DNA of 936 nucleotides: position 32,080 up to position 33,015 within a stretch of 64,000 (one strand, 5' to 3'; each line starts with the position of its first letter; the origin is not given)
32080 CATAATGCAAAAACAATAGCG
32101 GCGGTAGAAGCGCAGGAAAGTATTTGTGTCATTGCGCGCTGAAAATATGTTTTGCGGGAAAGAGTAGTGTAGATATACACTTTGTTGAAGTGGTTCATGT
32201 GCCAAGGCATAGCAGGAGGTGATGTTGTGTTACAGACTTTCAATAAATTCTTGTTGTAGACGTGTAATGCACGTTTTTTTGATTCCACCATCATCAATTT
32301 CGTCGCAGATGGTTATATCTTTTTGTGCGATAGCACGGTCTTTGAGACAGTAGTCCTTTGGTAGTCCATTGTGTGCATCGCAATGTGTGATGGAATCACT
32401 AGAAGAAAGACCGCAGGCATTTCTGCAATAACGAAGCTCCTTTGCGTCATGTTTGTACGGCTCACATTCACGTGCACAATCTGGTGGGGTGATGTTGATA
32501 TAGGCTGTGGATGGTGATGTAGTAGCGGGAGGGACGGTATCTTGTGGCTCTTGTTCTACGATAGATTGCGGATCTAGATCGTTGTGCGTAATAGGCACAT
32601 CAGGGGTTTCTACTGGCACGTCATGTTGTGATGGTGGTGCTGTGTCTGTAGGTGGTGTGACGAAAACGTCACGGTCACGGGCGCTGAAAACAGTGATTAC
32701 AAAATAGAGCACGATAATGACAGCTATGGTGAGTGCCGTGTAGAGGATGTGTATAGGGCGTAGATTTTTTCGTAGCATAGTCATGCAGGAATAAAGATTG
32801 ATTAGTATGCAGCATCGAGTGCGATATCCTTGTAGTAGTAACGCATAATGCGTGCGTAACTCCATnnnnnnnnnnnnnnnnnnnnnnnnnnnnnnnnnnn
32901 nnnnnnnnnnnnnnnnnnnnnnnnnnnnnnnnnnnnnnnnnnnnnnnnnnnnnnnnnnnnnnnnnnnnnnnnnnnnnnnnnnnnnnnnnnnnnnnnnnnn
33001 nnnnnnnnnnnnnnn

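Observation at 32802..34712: SpoIID/LytB domain protein with an expanded N-terminal array of the same repeat: evidence of module shuffling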

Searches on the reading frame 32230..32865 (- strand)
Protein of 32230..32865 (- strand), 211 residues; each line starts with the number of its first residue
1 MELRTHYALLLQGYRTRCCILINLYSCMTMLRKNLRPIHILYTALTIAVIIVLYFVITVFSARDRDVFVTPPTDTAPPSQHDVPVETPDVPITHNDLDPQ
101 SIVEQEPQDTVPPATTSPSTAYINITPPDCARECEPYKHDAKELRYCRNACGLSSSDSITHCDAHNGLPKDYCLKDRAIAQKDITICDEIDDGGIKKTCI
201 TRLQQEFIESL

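Call 3: search_protein_families(library=pfam, proteins=[window:32230-32865:-], max_evalue=0.1)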
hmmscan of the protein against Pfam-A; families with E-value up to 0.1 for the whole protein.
window:32230-32865:- (211 aa): 1 family
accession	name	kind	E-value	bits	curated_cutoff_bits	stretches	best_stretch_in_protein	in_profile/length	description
PF11807.13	UstYa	-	0.00096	19.5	25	1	32-110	6-82/220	Mycotoxin biosynthesis protein UstYa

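Call 50: search_protein_families(library=ncbifam, proteins=[window:32230-32778:-], max_evalue=0.01)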
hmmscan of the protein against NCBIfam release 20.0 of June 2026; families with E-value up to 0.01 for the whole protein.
window:32230-32778:- (182 aa): 0 families

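Call 54: find_homologous_proteins(query=window:32230-32778:-, max_evalue=0.001)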
Query window:32230-32778:- (182 aa): 7 proteins with E <= 0.001 among 41 candidates.
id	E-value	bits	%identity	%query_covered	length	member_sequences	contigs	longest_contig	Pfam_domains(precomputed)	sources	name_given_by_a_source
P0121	6.2e-118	409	99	100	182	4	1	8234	-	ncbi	-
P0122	7.2e-62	226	61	100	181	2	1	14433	-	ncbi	-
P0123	1.6e-51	193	54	87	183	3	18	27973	-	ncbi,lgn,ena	-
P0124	6.2e-51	191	50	99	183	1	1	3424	-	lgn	-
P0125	4.2e-23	100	34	92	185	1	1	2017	-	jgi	-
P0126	8.5e-17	80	33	97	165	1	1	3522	-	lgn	-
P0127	2.1e-15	75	36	69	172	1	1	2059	-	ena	-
